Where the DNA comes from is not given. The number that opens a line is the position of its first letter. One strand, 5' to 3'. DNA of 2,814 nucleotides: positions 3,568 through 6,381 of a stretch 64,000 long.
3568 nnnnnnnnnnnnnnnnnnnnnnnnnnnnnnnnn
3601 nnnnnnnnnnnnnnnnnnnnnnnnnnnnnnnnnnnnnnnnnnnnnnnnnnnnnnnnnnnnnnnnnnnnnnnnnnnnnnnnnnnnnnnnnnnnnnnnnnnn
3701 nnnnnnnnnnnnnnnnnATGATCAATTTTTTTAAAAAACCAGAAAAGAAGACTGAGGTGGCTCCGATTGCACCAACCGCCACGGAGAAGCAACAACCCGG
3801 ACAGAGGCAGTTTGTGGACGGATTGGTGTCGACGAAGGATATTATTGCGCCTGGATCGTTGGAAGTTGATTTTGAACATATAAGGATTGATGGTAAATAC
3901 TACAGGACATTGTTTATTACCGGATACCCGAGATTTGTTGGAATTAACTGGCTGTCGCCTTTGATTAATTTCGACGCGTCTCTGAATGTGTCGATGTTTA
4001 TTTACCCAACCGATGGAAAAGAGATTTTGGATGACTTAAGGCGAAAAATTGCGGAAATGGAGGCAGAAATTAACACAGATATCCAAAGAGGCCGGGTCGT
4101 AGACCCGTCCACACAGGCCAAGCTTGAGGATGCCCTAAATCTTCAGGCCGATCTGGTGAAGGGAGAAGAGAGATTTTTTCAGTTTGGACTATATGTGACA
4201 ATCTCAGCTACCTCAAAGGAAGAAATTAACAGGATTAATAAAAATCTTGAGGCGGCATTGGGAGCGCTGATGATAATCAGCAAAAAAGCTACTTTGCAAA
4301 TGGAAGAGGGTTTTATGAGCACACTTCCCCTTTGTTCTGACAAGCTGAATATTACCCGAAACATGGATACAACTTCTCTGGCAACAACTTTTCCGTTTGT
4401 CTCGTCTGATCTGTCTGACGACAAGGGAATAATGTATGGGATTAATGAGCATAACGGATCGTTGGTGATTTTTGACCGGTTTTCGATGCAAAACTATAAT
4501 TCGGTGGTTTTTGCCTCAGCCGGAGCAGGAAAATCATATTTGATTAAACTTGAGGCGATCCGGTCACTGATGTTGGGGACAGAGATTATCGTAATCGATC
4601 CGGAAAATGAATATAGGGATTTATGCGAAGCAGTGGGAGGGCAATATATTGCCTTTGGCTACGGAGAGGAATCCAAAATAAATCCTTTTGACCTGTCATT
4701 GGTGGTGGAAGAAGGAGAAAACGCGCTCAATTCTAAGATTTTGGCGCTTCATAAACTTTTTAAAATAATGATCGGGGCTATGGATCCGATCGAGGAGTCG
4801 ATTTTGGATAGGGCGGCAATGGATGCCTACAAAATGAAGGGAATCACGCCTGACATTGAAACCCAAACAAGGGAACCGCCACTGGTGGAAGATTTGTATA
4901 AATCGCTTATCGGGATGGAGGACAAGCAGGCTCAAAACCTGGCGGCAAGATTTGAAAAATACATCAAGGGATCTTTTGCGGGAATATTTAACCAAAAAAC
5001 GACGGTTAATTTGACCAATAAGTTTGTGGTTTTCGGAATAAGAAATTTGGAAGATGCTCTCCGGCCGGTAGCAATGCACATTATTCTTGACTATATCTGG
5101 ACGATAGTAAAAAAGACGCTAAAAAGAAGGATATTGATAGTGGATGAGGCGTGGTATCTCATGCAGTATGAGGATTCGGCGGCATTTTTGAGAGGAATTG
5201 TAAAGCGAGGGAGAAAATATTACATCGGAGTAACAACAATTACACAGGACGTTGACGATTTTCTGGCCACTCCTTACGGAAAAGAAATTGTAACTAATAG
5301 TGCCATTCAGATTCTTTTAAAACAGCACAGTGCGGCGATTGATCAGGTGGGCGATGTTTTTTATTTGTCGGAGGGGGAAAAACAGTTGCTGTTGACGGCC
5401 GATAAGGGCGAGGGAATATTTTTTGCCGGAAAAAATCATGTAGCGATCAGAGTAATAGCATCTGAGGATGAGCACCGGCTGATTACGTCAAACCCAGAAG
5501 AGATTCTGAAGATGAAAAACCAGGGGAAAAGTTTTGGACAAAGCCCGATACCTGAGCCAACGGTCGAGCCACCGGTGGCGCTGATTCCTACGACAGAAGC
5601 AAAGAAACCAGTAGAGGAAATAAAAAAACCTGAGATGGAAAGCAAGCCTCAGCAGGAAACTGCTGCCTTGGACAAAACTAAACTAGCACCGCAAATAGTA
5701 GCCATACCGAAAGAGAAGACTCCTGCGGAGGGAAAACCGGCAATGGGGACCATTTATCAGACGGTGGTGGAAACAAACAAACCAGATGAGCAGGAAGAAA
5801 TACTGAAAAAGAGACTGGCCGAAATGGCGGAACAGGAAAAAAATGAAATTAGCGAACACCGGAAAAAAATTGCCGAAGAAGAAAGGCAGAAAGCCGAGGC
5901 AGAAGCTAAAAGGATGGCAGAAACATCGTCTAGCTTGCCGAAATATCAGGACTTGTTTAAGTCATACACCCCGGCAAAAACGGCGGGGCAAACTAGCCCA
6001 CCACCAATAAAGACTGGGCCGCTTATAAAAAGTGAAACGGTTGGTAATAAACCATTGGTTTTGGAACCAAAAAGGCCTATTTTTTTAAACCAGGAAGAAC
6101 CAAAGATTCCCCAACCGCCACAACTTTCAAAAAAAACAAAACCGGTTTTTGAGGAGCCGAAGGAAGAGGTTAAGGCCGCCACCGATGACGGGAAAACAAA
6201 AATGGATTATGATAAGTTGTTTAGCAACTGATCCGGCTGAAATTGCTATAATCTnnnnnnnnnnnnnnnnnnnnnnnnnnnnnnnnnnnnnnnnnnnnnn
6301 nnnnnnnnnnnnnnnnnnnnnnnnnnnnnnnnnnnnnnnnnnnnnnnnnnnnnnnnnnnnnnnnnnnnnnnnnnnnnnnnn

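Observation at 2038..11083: T4SS-like locus I: PrgI/VirB3-like, duplicated VirB4 N-domain, VirB4 ATPase with a 240-aa low-complexity tail, and a 1144-aa TM-anchored M23 peptidoglycan hydrolase; no relaxase or coupling protein in the window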

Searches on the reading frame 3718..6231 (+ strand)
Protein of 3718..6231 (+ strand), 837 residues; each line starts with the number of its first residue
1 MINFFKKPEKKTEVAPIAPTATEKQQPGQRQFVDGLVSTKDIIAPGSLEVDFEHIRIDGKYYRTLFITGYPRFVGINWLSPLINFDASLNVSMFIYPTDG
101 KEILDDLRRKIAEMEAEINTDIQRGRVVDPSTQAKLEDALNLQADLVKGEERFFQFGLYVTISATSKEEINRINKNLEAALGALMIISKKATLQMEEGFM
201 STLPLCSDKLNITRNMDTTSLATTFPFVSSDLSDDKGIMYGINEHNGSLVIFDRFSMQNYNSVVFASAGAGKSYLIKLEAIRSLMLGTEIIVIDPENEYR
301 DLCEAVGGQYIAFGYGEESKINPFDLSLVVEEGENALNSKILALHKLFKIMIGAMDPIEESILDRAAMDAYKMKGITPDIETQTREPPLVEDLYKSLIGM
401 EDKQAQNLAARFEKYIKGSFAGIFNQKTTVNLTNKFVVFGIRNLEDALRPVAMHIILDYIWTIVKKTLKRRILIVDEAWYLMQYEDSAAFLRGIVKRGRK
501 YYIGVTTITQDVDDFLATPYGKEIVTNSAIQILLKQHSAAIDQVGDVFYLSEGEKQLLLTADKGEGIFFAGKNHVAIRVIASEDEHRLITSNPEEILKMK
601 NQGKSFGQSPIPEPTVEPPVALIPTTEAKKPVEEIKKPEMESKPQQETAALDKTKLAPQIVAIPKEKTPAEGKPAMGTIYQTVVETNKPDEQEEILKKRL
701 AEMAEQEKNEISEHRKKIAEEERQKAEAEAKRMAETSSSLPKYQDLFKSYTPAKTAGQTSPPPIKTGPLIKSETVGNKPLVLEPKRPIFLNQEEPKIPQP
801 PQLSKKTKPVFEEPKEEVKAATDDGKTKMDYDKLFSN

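Call 5: search_protein_families(library=pfam, proteins=[window:3718-6231:+], max_evalue=0.1)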
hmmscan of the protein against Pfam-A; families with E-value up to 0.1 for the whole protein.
window:3718-6231:+ (837 aa): 6 families
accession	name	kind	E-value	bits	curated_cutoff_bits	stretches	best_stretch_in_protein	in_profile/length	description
PF19044.6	P-loop_TraG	-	6.9e-31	107.7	25.8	1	256-564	26-348/413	TraG P-loop domain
PF12846.13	AAA_10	-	1.1e-13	51.5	27.5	1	258-519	20-290/362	AAA-like domain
PF01935.23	DUF87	-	1.8e-07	31.9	23.2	1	264-372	28-125/220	Helicase HerA, central domain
PF03135.19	CagE_TrbE_VirB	-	0.021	15.2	21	1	152-204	141-196/204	CagE, TrbE, VirB family, component of type IV transporter system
PF08812.16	YtxC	-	0.037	14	33.1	0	678-744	6-73/218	YtxC-like family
PF04641.18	Rtf2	-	0.053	13.3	27.4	1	682-761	160-218/258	Rtf2 RING-finger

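Call 6: search_protein_families(library=ncbifam, proteins=[window:3718-6231:+], max_evalue=0.1)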
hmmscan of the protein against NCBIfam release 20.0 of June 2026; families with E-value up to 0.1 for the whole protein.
window:3718-6231:+ (837 aa): 15 families
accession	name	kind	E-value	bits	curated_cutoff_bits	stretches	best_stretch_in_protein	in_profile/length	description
NF045971.1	conju_CD1110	equivalog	2.1e-115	386.7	325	1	36-576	184-733/752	VirB4-like conjugal transfer ATPase, CD1110 family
NF045975.1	VirB4_plasma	equivalog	9.5e-85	285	590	1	31-589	292-893/894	Mbov_0397 family ICE element conjugal transfer ATPase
TIGR02746.1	TraC-F-type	equivalog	6.6e-58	196.3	567.05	1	106-599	272-779/800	type IV secretion system protein TraC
TIGR00929.1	VirB4_CagE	subfamily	2.8e-32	111.9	643.1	1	34-563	216-729/792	VirB4 family type IV secretion/conjugal transfer ATPase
TIGR03783.1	Bac_Flav_CT_G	subfamily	2e-21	75.6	261.55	1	257-561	436-760/829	TraG family conjugative transposon ATPase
NF010278.0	PRK13721.1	subfamily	8.8e-20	70.2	1177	1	213-541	431-766/874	type IV secretion system protein TraC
NF041017.1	DNA_import_CedB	equivalog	1.9e-15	56.5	700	1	129-515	144-519/590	DNA import protein CedB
NF010473.0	PRK13898.1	equivalog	1.7e-12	46.2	1050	1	147-570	330-743/801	type IV secretion system ATPase VirB4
NF042935.1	SCO6880_fam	subfamily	4.7e-09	35.7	60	1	45-206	313-476/477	SCO6880 family protein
NF010447.0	PRK13873.1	equivalog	1.1e-08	33.5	1020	1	263-548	445-716/815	conjugal transfer protein TrbE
NF052333.1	ATPase_TcpF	exception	7.1e-06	24.2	1100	1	456-518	671-730/813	conjugal transfer ATPase TcpF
TIGR03744.1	traC_PFL_4706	equivalog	7.7e-05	20.7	520.6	1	468-571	730-832/892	conjugative transfer ATPase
NF053655.1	CedD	equivalog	0.00012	20.9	600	1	264-571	226-515/527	DNA-translocating ATPase CedD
NF010466.0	PRK13891.1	subfamily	0.0022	15.9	1322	1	418-541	635-759/852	conjugal transfer protein TrbE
TIGR03743.1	SXT_TraD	subfamily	0.033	12.6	366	0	238-302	156-217/636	conjugative transfer system coupling protein TraD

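Call 12: find_encoding_contigs(protein=window:3718-6231:+, flank=10000, max_places=6)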
Protein window:3718-6231:+ (837 aa): no gene with exactly this product is on record in the collection.

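Call 15: find_homologous_proteins(query=window:3718-6231:+, max_evalue=1e-10)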
Query window:3718-6231:+ (837 aa): 8000 proteins with E <= 1e-10 among 8000 candidates; the best 120 are listed.
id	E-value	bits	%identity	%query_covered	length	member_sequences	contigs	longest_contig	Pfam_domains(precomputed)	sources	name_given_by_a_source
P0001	0.0e+0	1852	100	100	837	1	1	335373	PF19044.7,PF01935.24,PF12846.14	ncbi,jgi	ncbi:MAG: ATP-binding protein [Candidatus Shapirobacteria bacterium]|jgi:hypothetical protein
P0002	0.0e+0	1470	78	100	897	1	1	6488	PF19044.7,PF01935.24,PF12846.14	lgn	-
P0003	0.0e+0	1465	82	100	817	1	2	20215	PF19044.7,PF01935.24,PF12846.14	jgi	-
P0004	0.0e+0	1461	81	100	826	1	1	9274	PF19044.7,PF01935.24,PF12846.14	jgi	-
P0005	0.0e+0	1218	70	99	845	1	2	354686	PF19044.7,PF01935.24,PF12846.14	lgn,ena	-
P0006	0.0e+0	1218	70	94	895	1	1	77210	PF19044.7,PF01935.24,PF12846.14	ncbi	-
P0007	0.0e+0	1206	67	100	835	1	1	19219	PF19044.7,PF01935.24,PF12846.14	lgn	-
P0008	0.0e+0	1200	66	100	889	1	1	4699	PF19044.7,PF01935.24,PF12846.14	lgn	-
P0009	0.0e+0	1198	69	96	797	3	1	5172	PF19044.7,PF01935.24,PF12846.14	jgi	jgi:conjugal transfer ATP-binding protein TraC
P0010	0.0e+0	1195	69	99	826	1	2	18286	PF19044.7,PF01935.24,PF12846.14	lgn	-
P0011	0.0e+0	1194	67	100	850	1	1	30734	PF19044.7,PF01935.24,PF12846.14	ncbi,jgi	ncbi:MAG: ATP-binding protein [Candidatus Shapirobacteria bacterium]|jgi:hypothetical protein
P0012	0.0e+0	1190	70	97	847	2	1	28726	PF19044.7,PF01935.24,PF12846.14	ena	-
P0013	0.0e+0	1190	69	98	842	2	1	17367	PF19044.7,PF01935.24,PF12846.14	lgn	-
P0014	0.0e+0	1189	68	99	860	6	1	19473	PF19044.7,PF01935.24,PF12846.14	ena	-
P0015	0.0e+0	1188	69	97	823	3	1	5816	PF19044.7,PF01935.24,PF12846.14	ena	-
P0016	0.0e+0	1188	69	96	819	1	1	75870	PF19044.7,PF01935.24,PF12846.14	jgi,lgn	jgi:hypothetical protein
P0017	0.0e+0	1187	67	97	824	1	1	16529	PF19044.7,PF01935.24,PF12846.14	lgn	-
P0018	0.0e+0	1186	65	100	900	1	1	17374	PF19044.7,PF01935.24,PF12846.14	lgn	-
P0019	0.0e+0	1185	66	98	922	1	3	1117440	PF19044.7,PF01935.24,PF12846.14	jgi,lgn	jgi:hypothetical protein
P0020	0.0e+0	1185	83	72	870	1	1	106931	PF19044.7,PF01935.24,PF12846.14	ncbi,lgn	-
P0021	0.0e+0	1183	69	98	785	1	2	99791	PF19044.7,PF01935.24,PF12846.14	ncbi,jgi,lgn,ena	ncbi:MAG: ATP-binding protein [Candidatus Shapirobacteria bacterium]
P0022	0.0e+0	1182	68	98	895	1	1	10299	PF19044.7,PF01935.24,PF12846.14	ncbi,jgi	jgi:hypothetical protein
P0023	0.0e+0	1182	66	100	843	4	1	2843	PF19044.7,PF01935.24,PF12846.14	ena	-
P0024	0.0e+0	1182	67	100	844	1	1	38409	PF19044.7,PF01935.24,PF12846.14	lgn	-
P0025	0.0e+0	1181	65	100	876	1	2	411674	PF19044.7,PF01935.24,PF12846.14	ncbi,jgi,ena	ncbi:MAG: ATP-binding protein [Candidatus Shapirobacteria bacterium]|jgi:hypothetical protein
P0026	0.0e+0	1178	66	100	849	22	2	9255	PF19044.7,PF01935.24,PF12846.14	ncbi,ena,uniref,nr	ncbi:hypothetical protein AUK05_02215 [Candidatus Shapirobacteria bacterium CG2_30_35_20]|uniref:Tra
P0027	0.0e+0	1178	67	100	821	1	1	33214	PF19044.7,PF01935.24,PF12846.14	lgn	-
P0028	0.0e+0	1177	68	98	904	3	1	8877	PF19044.7,PF01935.24,PF12846.14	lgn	-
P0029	0.0e+0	1176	68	98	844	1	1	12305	PF19044.7,PF01935.24,PF12846.14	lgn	-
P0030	0.0e+0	1175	67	98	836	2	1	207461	PF19044.7,PF01935.24,PF12846.14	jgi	-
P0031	0.0e+0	1175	69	97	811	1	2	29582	PF19044.7,PF01935.24,PF12846.14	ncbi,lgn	-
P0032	0.0e+0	1174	66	98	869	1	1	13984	PF19044.7,PF01935.24,PF12846.14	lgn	-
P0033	0.0e+0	1172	66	100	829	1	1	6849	PF19044.7,PF01935.24,PF12846.14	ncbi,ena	-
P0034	0.0e+0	1172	68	95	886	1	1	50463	PF19044.7,PF01935.24,PF12846.14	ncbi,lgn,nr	ncbi:ATP-binding protein [Patescibacteria group bacterium]|nr:ATP-binding protein [Patescibacteria g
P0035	0.0e+0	1172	65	99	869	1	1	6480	PF19044.7,PF01935.24,PF12846.14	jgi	-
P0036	0.0e+0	1172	69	97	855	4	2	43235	PF19044.7,PF01935.24,PF12846.14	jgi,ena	-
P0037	0.0e+0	1170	66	100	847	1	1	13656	PF19044.7,PF01935.24,PF12846.14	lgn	-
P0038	0.0e+0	1168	66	99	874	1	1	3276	PF19044.7,PF01935.24,PF12846.14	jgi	jgi:hypothetical protein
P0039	0.0e+0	1166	69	100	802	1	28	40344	PF19044.7,PF01935.24,PF12846.14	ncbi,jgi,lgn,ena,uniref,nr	ncbi:hypothetical protein COY20_03825 [Candidatus Shapirobacteria bacterium CG_4_10_14_0_2_um_filter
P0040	0.0e+0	1166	69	100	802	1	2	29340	PF19044.7,PF01935.24,PF12846.14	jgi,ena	-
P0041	0.0e+0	1166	69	100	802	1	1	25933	PF19044.7,PF01935.24,PF12846.14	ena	-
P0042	0.0e+0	1164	66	100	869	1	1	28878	PF19044.7,PF01935.24,PF12846.14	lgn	-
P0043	0.0e+0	1164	69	89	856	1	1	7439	PF19044.7,PF01935.24,PF12846.14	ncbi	-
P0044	0.0e+0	1164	68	99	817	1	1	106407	PF19044.7,PF01935.24,PF12846.14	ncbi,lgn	-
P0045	0.0e+0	1163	68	100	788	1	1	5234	PF19044.7,PF01935.24,PF12846.14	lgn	-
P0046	0.0e+0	1163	67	100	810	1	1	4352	PF19044.7,PF01935.24,PF12846.14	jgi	jgi:conjugal transfer ATP-binding protein TraC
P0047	0.0e+0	1163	65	100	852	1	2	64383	PF19044.7,PF01935.24,PF12846.14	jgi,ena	-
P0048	0.0e+0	1163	68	100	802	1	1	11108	PF19044.7,PF01935.24,PF12846.14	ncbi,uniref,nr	ncbi:hypothetical protein COS78_04140 [Candidatus Shapirobacteria bacterium CG06_land_8_20_14_3_00_4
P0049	0.0e+0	1162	65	100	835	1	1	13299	PF19044.7,PF01935.24,PF12846.14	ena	-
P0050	0.0e+0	1162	66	100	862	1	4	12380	PF19044.7,PF01935.24,PF12846.14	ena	-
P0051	0.0e+0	1162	66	98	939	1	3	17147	PF19044.7,PF01935.24,PF12846.14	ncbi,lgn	-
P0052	0.0e+0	1161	68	96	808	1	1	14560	PF19044.7,PF01935.24,PF12846.14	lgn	-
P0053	0.0e+0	1161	70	89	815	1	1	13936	PF19044.7,PF01935.24,PF12846.14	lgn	-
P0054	0.0e+0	1160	68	96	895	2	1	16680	PF19044.7,PF01935.24,PF12846.14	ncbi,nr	ncbi:ATP-binding protein [Patescibacteria group bacterium]|nr:ATP-binding protein [Patescibacteria g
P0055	0.0e+0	1160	65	99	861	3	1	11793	PF19044.7,PF01935.24,PF12846.14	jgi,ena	-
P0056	0.0e+0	1159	65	100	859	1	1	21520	PF19044.7,PF01935.24,PF12846.14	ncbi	-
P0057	0.0e+0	1159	66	97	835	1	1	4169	PF19044.7,PF01935.24,PF12846.14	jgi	jgi:hypothetical protein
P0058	0.0e+0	1159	66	100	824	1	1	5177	PF19044.7,PF01935.24,PF12846.14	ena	-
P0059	0.0e+0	1159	64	98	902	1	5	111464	PF19044.7,PF01935.24,PF12846.14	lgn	-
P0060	0.0e+0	1158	65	100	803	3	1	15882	PF19044.7,PF01935.24,PF12846.14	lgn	-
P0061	0.0e+0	1158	68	99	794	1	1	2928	PF19044.7,PF01935.24,PF12846.14,PF03135.20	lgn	-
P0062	0.0e+0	1156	65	100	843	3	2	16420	PF19044.7,PF01935.24,PF12846.14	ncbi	-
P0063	0.0e+0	1154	70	90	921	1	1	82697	PF19044.7,PF01935.24,PF12846.14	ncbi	-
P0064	0.0e+0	1153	67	99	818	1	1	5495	PF19044.7,PF01935.24,PF12846.14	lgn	-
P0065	0.0e+0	1152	68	97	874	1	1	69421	PF19044.7,PF01935.24,PF12846.14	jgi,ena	-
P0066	0.0e+0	1152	81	75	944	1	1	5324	PF19044.7,PF01935.24,PF12846.14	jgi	jgi:hypothetical protein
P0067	0.0e+0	1152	66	100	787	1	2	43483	PF19044.7,PF01935.24,PF12846.14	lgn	-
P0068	0.0e+0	1152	73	85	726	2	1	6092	PF19044.7,PF01935.24,PF12846.14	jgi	-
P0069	0.0e+0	1150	63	100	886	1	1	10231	PF19044.7,PF01935.24,PF12846.14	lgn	-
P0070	0.0e+0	1149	65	100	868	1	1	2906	PF19044.7,PF12846.14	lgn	-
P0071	0.0e+0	1149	66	100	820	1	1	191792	PF19044.7,PF01935.24,PF12846.14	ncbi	-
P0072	0.0e+0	1148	67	100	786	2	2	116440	PF19044.7,PF01935.24,PF12846.14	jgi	jgi:hypothetical protein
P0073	0.0e+0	1148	67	96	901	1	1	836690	PF19044.7,PF01935.24,PF12846.14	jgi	jgi:hypothetical protein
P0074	0.0e+0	1148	65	99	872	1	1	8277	PF19044.7,PF01935.24,PF12846.14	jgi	-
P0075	0.0e+0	1148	67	95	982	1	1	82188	PF19044.7,PF01935.24,PF12846.14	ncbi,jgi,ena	ncbi:MAG: ATP-binding protein [Candidatus Shapirobacteria bacterium]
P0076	0.0e+0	1147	64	100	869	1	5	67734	PF19044.7,PF01935.24,PF12846.14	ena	-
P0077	0.0e+0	1146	67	98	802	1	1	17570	PF19044.7,PF01935.24,PF12846.14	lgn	-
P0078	0.0e+0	1145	68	94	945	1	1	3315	PF19044.7,PF01935.24,PF12846.14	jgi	jgi:conjugal transfer ATP-binding protein TraC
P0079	0.0e+0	1145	64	100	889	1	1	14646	PF19044.7,PF01935.24,PF12846.14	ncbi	-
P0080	0.0e+0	1145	67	98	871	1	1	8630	PF19044.7,PF01935.24,PF12846.14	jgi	jgi:hypothetical protein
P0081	0.0e+0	1145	65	96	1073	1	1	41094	PF19044.7,PF01935.24,PF12846.14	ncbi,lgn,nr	ncbi:MAG TPA: ATP-binding protein [Candidatus Methanoperedens sp.]|nr:ATP-binding protein [Candidatu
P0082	0.0e+0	1144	69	90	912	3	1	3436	PF19044.7,PF01935.24,PF12846.14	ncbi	-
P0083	0.0e+0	1144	64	100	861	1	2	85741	PF19044.7,PF01935.24,PF12846.14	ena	-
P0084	0.0e+0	1144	83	72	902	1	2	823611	PF19044.7,PF01935.24,PF12846.14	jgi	jgi:hypothetical protein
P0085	0.0e+0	1143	74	87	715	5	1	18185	PF19044.7,PF12846.14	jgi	-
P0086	0.0e+0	1143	63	99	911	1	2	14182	PF19044.7,PF01935.24,PF12846.14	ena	-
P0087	0.0e+0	1142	68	95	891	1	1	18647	PF19044.7,PF01935.24,PF12846.14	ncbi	ncbi:MAG: ATP-binding protein, partial [Candidatus Shapirobacteria bacterium]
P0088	0.0e+0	1142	67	98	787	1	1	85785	PF19044.7,PF01935.24,PF12846.14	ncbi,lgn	-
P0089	0.0e+0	1141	80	72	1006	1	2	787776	PF19044.7,PF01935.24,PF12846.14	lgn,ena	-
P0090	0.0e+0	1141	66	100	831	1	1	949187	PF19044.7,PF01935.24,PF12846.14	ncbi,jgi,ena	ncbi:MAG: ATP-binding protein [Candidatus Shapirobacteria bacterium]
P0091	0.0e+0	1140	67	100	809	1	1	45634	PF19044.7,PF01935.24,PF12846.14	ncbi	-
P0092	0.0e+0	1140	67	97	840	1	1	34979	PF19044.7,PF01935.24,PF12846.14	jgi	-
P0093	0.0e+0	1140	68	97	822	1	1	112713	PF19044.7,PF01935.24,PF12846.14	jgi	jgi:conjugal transfer ATP-binding protein TraC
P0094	0.0e+0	1139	65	100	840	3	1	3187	PF19044.7,PF01935.24,PF12846.14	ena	-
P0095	0.0e+0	1139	65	99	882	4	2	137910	PF19044.7,PF01935.24,PF12846.14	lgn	-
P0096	0.0e+0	1138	68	100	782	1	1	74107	PF19044.7,PF01935.24,PF12846.14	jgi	-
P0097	0.0e+0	1138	76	78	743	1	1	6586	PF19044.7,PF01935.24,PF12846.14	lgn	-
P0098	0.0e+0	1138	82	74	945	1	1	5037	PF19044.7,PF01935.24,PF12846.14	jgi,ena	-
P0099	0.0e+0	1137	62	97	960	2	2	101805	PF19044.7,PF01935.24,PF12846.14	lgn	-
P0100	0.0e+0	1137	63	100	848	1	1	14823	PF19044.7,PF01935.24,PF12846.14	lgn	-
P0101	0.0e+0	1137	73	80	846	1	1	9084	PF19044.7,PF01935.24,PF12846.14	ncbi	-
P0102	0.0e+0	1137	76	79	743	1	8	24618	PF19044.7,PF01935.24,PF12846.14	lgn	-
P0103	0.0e+0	1137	75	79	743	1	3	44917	PF19044.7,PF01935.24,PF12846.14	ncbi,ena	-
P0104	0.0e+0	1137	65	99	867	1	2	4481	PF19044.7,PF01935.24,PF12846.14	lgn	-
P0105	0.0e+0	1136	66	97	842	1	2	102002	PF19044.7,PF01935.24,PF12846.14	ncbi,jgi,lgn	ncbi:MAG: VirB4-like conjugal transfer ATPase, CD1110 family [Patescibacteria group bacterium]|jgi:c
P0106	0.0e+0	1136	65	96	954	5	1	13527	PF19044.7,PF01935.24,PF12846.14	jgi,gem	-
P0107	0.0e+0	1136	83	72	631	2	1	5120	PF19044.7,PF01935.24,PF12846.14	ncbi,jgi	-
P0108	0.0e+0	1136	81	71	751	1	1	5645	PF19044.7,PF01935.24,PF12846.14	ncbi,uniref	ncbi:hypothetical protein SDC9_64076 [bioreactor metagenome]|uniref:TraG P-loop domain-containing pr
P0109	0.0e+0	1136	65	96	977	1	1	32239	PF19044.7,PF01935.24,PF12846.14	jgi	jgi:conjugal transfer ATP-binding protein TraC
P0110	0.0e+0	1135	67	94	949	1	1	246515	PF19044.7,PF01935.24,PF12846.14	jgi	-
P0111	0.0e+0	1135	63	100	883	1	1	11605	PF19044.7,PF01935.24,PF12846.14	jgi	jgi:conjugal transfer ATP-binding protein TraC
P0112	0.0e+0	1134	65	100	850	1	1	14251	PF19044.7,PF01935.24,PF12846.14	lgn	-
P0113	0.0e+0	1134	76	78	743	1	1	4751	PF19044.7,PF01935.24,PF12846.14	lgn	-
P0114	0.0e+0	1134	66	100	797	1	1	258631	PF19044.7,PF01935.24,PF12846.14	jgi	jgi:hypothetical protein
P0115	0.0e+0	1134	67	97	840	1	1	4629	PF19044.7,PF01935.24,PF12846.14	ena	-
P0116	0.0e+0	1133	65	100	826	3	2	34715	PF19044.7,PF01935.24,PF12846.14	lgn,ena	-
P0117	0.0e+0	1132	68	93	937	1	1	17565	PF19044.7,PF01935.24,PF12846.14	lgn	-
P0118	0.0e+0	1132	65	98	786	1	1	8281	PF19044.7,PF01935.24,PF12846.14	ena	-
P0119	0.0e+0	1132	64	100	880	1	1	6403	PF19044.7,PF01935.24,PF12846.14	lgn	-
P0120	0.0e+0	1132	67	97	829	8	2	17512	PF19044.7,PF01935.24,PF12846.14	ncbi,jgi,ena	-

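Call 16: find_encoding_contigs(protein=P0001, flank=10000, max_places=3)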
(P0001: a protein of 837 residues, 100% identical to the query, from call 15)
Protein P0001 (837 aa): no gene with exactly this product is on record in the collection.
